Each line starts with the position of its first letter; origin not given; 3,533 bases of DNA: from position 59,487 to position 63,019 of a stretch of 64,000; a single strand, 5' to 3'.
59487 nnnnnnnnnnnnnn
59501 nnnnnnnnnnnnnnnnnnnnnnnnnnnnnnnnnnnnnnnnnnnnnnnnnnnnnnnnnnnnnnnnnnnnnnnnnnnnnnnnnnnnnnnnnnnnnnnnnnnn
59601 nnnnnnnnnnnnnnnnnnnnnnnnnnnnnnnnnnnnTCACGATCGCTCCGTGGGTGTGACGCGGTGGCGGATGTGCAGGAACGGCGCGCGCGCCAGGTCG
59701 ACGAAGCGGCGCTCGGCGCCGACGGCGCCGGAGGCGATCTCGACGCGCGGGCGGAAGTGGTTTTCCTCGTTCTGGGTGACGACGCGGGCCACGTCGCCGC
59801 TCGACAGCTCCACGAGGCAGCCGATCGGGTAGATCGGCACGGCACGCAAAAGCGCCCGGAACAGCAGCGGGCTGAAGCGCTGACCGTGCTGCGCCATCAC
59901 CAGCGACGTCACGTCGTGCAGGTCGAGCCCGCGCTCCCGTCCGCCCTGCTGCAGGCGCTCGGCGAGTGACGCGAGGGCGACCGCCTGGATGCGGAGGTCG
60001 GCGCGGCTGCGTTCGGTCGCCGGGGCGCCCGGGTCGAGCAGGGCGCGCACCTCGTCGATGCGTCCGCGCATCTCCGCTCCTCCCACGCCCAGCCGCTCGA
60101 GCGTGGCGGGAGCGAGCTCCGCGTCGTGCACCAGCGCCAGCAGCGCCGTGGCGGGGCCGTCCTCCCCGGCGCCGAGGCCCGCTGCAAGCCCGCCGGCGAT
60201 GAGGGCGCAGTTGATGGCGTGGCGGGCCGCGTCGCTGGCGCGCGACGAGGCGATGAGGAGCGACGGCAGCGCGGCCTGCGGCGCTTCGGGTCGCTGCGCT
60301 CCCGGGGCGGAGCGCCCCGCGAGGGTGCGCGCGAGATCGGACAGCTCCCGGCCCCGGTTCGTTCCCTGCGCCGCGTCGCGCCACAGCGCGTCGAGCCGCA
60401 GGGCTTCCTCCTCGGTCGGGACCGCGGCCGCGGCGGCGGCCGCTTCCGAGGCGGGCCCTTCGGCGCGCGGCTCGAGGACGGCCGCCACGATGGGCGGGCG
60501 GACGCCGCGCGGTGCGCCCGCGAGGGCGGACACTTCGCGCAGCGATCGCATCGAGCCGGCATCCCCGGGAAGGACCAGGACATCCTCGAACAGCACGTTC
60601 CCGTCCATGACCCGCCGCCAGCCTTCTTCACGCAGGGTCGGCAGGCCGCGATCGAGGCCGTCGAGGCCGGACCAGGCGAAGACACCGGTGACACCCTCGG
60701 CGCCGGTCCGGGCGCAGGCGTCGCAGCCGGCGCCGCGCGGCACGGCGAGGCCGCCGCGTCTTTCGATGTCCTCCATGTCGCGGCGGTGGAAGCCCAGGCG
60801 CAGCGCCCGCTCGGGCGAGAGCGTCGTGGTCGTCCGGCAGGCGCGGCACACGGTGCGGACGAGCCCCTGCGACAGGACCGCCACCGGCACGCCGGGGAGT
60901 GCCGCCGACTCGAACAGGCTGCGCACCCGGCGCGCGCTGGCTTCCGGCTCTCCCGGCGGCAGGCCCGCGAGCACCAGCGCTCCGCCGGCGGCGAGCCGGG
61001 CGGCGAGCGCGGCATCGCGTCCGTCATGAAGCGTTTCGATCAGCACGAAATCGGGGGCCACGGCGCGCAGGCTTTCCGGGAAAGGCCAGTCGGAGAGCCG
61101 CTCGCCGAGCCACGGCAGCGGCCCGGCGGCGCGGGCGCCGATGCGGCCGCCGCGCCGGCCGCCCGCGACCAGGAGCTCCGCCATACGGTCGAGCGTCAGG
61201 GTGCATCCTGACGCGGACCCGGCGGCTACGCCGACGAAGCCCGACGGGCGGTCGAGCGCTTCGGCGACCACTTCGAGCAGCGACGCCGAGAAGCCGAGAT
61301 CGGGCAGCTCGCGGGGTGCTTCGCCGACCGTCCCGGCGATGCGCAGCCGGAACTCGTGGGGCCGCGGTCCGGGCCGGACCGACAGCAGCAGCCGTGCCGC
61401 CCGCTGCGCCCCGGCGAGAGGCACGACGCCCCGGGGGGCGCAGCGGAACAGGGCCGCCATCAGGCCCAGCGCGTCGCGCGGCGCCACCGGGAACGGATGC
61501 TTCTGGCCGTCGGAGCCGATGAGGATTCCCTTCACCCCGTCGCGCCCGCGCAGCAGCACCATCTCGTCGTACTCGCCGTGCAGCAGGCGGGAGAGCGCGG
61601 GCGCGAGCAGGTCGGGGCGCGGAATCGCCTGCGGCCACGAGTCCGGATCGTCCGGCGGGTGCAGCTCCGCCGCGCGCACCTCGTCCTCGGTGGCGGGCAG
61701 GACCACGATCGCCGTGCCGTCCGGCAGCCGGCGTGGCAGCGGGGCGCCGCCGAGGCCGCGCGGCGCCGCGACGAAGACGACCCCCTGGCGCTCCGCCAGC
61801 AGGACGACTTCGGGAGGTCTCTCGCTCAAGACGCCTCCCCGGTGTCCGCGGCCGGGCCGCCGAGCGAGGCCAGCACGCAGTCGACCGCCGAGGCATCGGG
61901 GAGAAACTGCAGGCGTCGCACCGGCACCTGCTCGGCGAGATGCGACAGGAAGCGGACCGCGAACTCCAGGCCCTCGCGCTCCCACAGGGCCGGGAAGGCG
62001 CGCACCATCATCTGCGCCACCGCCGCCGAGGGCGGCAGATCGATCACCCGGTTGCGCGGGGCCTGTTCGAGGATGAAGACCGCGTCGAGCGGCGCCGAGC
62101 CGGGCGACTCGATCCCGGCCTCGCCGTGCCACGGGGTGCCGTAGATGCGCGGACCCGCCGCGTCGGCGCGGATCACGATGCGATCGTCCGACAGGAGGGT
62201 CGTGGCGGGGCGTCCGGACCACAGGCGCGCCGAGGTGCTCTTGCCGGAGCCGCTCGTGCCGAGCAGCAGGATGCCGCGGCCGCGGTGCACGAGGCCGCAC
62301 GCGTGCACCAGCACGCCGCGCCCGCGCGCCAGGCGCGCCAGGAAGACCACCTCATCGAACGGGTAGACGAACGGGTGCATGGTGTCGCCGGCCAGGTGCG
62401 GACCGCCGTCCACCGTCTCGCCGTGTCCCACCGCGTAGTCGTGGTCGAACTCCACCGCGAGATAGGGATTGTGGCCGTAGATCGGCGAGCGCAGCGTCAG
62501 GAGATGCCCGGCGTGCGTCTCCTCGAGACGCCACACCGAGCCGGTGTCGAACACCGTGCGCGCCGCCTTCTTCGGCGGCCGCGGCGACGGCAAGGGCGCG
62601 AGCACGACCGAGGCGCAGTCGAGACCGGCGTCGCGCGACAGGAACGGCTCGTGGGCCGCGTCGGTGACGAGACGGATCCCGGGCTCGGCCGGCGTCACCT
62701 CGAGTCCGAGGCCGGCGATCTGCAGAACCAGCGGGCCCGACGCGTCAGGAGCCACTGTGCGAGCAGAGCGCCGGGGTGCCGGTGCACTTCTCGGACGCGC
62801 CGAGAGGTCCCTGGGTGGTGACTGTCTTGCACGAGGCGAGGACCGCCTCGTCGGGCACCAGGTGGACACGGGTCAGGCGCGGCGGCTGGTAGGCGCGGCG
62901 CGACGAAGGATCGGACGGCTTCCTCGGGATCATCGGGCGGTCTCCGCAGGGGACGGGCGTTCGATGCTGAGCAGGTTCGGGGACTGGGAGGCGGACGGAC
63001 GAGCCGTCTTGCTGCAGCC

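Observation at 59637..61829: GspE/PilB-family pseudo-ATPase with a dead P-loop, an intact tetracysteine and a degenerate HD-like C-terminus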

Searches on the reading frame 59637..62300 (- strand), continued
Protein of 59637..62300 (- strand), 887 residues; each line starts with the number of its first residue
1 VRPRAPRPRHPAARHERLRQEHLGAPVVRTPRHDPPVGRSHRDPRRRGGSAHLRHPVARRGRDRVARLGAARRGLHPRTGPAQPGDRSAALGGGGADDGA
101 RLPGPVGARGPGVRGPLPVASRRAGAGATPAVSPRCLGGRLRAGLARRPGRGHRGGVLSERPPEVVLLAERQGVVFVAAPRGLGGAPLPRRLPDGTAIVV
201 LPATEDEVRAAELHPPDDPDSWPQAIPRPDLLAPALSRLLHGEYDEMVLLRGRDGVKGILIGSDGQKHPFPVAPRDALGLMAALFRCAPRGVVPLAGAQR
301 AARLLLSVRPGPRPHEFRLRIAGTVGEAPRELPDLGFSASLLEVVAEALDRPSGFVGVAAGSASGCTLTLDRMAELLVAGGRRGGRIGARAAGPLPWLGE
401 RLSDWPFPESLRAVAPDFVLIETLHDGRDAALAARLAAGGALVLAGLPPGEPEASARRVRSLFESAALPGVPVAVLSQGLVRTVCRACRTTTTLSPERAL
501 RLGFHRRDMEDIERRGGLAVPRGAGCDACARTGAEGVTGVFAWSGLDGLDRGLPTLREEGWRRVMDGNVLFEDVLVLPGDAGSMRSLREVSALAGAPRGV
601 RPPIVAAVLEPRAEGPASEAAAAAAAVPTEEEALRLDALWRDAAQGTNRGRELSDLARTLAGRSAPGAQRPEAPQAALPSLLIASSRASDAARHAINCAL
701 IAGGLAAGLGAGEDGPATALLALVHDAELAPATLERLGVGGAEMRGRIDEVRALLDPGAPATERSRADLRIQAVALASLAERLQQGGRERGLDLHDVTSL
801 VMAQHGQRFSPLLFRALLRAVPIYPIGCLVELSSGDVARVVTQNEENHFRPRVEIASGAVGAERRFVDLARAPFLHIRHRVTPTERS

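Call 52: find_encoding_contigs(protein=P0062, flank=10000, max_places=1)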
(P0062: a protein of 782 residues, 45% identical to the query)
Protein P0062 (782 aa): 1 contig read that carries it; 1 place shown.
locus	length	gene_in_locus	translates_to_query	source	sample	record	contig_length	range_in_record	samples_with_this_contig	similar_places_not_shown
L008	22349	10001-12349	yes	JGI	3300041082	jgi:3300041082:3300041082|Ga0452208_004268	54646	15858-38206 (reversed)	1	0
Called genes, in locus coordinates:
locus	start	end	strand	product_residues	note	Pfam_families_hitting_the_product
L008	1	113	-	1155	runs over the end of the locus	PF02811:PHP, PF07733:DNA_pol3_alpha, PF17657:DNA_pol3_finger, PF14579:HHH_6, PF01336:tRNA_anti-codon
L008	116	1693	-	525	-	PF00117:GATase, PF02540:NAD_synthase (faint), PF00958:GMP_synt_C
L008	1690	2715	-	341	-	PF06144:DNA_pol3_delta, PF21694:DNA_pol3_delta_C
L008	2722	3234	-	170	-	PF04390:LptE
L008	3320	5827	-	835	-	PF00133:tRNA-synt_1, PF09334:tRNA-synt_1g, PF13603:tRNA-synt_1_2, PF00133:tRNA-synt_1, PF09334:tRNA-synt_1g (weak), PF08264:Anticodon_1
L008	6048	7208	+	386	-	PF14907:NTP_transf_5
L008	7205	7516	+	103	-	PF05402:PqqD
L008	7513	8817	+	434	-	PF04055:Radical_SAM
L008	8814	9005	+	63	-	-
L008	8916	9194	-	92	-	-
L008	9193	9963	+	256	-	PF27840:ScmC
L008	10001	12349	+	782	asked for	PF00437:T2SSE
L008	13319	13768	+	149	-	PF22461:SLBB_2, PF10531:SLBB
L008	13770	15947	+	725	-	PF02706:Wzz, PF13807:GNVR, PF10609:ParA (faint), PF01656:CbiA (weak), PF13614:AAA_31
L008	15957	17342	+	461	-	PF04932:Wzy_C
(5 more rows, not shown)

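Call 64: find_related_loci(query=A1, collection=genome_contigs, flank=6000)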
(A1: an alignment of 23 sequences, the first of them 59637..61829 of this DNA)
Query A1 (730 aa) in genome_contigs; peptide patterns used: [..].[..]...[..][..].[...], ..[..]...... (x = any residue, [..] = any of these).
288 stretches matched a pattern; 99 encode a relative of the query (tblastn E <= 1e-3); the best 80 are kept; 78 distinct loci.
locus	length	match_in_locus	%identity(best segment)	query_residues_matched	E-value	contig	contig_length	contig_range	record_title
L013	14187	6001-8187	88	1-730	0e+0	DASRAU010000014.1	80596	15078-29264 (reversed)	MAG TPA_asm: Verrucomicrobiia bacterium isolate SMAG_U11126 k141_1030964, whole genome shotgun sequence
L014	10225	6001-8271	49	6-725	2e-175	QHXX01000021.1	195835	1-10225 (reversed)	MAG: Acidobacteria bacterium isolate gp22 AA4 14_0903_16_40cm_scaffold_180_curated, whole genome shotgun sequence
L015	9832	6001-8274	48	9-727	6e-171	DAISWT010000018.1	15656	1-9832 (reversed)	MAG TPA_asm: Acidobacteriota bacterium isolate CTOTU4088 NODE_1947_length_15656_cov_4.171399, whole genome shotgun seque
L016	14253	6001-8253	45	9-724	8e-168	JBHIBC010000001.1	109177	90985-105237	MAG: Acidobacteriota bacterium isolate K_2_bin.33 NODE_15_length_109177_cov_7.217390, whole genome shotgun sequence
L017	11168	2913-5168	46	9-724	2e-166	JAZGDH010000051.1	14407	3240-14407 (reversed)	MAG: Acidobacteriota bacterium isolate SCS3bin.39 SCS3bin.39_51, whole genome shotgun sequence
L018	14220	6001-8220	51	13-725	4e-161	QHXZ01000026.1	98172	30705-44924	MAG: Acidobacteria bacterium isolate gp22 AA2 14_1009_16_40cm_scaffold_4954_curated, whole genome shotgun sequence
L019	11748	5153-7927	50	9-727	7e-159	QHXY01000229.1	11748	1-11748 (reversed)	MAG: Acidobacteria bacterium isolate gp22 AA3 14_0903_13_30cm_scaffold_3132765_curated, whole genome shotgun sequence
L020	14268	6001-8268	45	9-725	2e-154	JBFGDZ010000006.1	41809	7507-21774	MAG: Candidatus Polarisedimenticolia bacterium isolate Mix_sand02.2020.12.D.6 k141_17013_length_41809_cov_16.1085, whole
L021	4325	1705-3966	46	6-724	5e-153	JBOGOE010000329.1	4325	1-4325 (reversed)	MAG: Candidatus Polarisedimenticolia bacterium isolate M3-S_metawrap_bin.116 k127_3624534, whole genome shotgun sequence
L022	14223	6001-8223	52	9-724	0e+0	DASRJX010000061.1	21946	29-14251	MAG TPA_asm: Candidatus Cryosericum sp. isolate SMAG_U10147 k141_2875910, whole genome shotgun sequence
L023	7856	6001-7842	50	9-626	7e-146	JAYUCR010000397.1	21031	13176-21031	MAG: Acidobacteriota bacterium isolate GFS_6995 GFS_6995_396, whole genome shotgun sequence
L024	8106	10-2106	47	65-726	9e-154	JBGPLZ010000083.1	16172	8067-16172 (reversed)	MAG: Acidobacteriota bacterium isolate OBJ_0618_7090110_25 k141_2734073_length_16172_cov_16.0050, whole genome shotgun s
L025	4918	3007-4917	45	9-619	5e-127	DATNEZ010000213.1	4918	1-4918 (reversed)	MAG TPA_asm: Candidatus Binatia bacterium isolate SMAG_U11281 k141_4797405, whole genome shotgun sequence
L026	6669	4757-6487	46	6-578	9e-121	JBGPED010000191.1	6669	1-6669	MAG: Acidobacteriota bacterium isolate OBJ_0618_7090110_99 k141_10195613_length_6669_cov_90.0000, whole genome shotgun s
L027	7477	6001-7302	55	9-436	4e-113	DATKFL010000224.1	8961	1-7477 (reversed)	MAG TPA_asm: Dongiaceae bacterium isolate SMAG_U14524 k141_3215070, whole genome shotgun sequence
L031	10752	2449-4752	38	9-724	4e-105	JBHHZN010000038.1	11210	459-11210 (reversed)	MAG: Acidobacteriota bacterium isolate Maj_1_bin.22 NODE_2788_length_11210_cov_4.733752, whole genome shotgun sequence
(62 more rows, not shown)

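Call 78: search_protein_families(library=pfam, proteins=[L031:4815-6620:-, L031:7137-9173:-, L031:9173-10129:-, L031:327-1787:+, L031:1534-2082:+, L031:1871-2440:+, L031:5619-6614:+, L031:7659-9179:+], max_evalue=0.001)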
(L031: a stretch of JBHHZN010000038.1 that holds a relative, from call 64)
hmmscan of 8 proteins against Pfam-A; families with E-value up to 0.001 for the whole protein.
L031:4815-6620:- (601 aa): 3 families
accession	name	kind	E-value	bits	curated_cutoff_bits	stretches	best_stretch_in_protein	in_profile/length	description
PF01979.26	Amidohydro_1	-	1.5e-27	97.2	25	1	209-589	1-343/345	Amidohydrolase family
PF07969.17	Amidohydro_3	-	3.2e-13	50.4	29.7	1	482-575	350-452/472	Amidohydrolase family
PF14534.12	DUF4440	-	3.5e-05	24.6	25.2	1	37-140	2-107/107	Domain of unknown function (DUF4440)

L031:7137-9173:- (678 aa): 5 families
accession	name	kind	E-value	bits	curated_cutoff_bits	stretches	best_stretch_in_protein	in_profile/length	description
PF00034.26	Cytochrom_C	-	1.8e-38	132.2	21.3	3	278-353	2-88/90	Cytochrome c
PF13442.11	Cytochrome_CBB3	-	1.1e-28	99.7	27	2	588-664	2-68/68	Cytochrome C oxidase, cbb3-type, subunit III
PF02433.20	FixO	-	4.5e-10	39.8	29.6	1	303-349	103-149/219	Cytochrome C oxidase, mono-heme subunit/FixO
PF14522.11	Cytochrome_C7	-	2.1e-07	31.1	24.8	0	123-194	13-66/67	Cytochrome c7 and related cytochrome c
PF14537.11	Cytochrom_c3_2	-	1.9e-05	25.5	25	0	84-134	24-68/79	Cytochrome c3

L031:9173-10129:- (318 aa): 1 family
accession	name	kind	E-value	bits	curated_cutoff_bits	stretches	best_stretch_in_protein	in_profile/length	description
PF00032.22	Cytochrom_B_C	-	9.8e-06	26.2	20.7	1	160-256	2-97/102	Cytochrome b(C-terminal)/b6/petD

L031:327-1787:+ (486 aa): 1 family
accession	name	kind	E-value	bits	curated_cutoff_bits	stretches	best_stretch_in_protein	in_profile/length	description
PF00474.23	SSF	-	5.3e-80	269.7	22.8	1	35-437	1-406/406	Sodium:solute symporter family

L031:1534-2082:+ (182 aa): 0 families

L031:1871-2440:+ (189 aa): 1 family
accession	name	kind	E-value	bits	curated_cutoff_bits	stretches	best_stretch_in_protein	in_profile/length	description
PF00072.30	Response_reg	-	2.4e-32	111.8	30.2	1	60-168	1-109/111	Response regulator receiver domain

L031:5619-6614:+ (331 aa): 0 families

L031:7659-9179:+ (506 aa): 0 families

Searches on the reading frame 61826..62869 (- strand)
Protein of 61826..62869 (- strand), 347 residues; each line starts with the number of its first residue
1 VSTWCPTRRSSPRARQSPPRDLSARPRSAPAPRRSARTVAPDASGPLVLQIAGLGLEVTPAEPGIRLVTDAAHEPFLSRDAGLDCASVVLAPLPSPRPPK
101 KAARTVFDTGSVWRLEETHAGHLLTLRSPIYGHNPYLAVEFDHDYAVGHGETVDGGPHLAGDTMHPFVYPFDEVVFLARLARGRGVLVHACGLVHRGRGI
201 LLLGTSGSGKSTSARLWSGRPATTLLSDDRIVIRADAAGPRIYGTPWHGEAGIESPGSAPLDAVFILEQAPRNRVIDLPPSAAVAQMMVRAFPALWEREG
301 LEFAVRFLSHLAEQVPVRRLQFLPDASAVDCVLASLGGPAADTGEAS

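Call 3: search_protein_families(library=pfam, proteins=[window:61826-62869:-], max_evalue=1)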
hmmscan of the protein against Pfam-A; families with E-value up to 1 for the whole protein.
window:61826-62869:- (347 aa): 4 families
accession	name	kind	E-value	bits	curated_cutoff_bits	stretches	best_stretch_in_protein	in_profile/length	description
PF13671.12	AAA_33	-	0.00046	20.9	27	1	200-234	2-36/143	AAA domain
PF07475.17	Hpr_kinase_C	-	0.011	15.8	33.3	1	188-236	9-56/171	HPr Serine kinase C-terminal domain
PF00005.33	ABC_tran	-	0.018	16.1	25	1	194-221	8-35/137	ABC transporter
PF13555.12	AAA_29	-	0.03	14.5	27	1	197-212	23-37/61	P-loop containing region of AAA domain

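Call 4: search_protein_families(library=ncbifam, proteins=[window:61826-62869:-], max_evalue=1)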
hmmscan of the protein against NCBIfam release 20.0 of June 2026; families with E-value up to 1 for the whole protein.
window:61826-62869:- (347 aa): 12 families
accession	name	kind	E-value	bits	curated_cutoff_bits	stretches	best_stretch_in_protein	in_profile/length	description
TIGR04355.1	HprK_rel_B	hypoth_equivalog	8.8e-10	38.2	200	1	176-246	135-204/351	HprK-related kinase B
TIGR04249.1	SCM_chp_ScmC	equivalog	2.7e-08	33.5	125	1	181-298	120-243/292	SynChlorMet cassette protein ScmC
TIGR02769.1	nickel_nikE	equivalog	0.0028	17.2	332.55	1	193-219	33-59/265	nickel import ATP-binding protein NikE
NF007739.0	PRK10419.1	subfamily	0.0044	16.6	354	1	193-219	34-60/268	nickel ABC transporter ATP-binding protein NikE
TIGR04352.1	HprK_rel_A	equivalog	0.011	14.8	200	1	186-230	97-140/280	HprK-related kinase A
TIGR00679.1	hpr-ser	equivalog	0.019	14.2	240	1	188-235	134-180/300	HPr(Ser) kinase/phosphatase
TIGR03796.1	NHLM_micro_ABC1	equivalog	0.036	12.3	853.3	1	194-219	502-527/710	NHLP family bacteriocin export ABC transporter peptidase/permease/ATPase subunit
NF007813.0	PRK10522.1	equivalog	0.094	11.3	604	1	194-219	346-371/547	multidrug ABC transporter permease/ATP-binding protein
TIGR00955.1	3a01204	subfamily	0.12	10.9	736.35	1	184-225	38-79/617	pigment precursor permease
NF007438.0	PRK09984.1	equivalog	0.15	11.2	365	1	189-219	21-52/262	phosphonate ABC transporter ATP-binding protein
NF045971.1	conju_CD1110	equivalog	0.17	10.1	325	1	201-233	419-449/752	VirB4-like conjugal transfer ATPase, CD1110 family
TIGR02770.1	nickel_nikD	equivalog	0.24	10.8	318.7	1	194-215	9-30/230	nickel import ATP-binding protein NikD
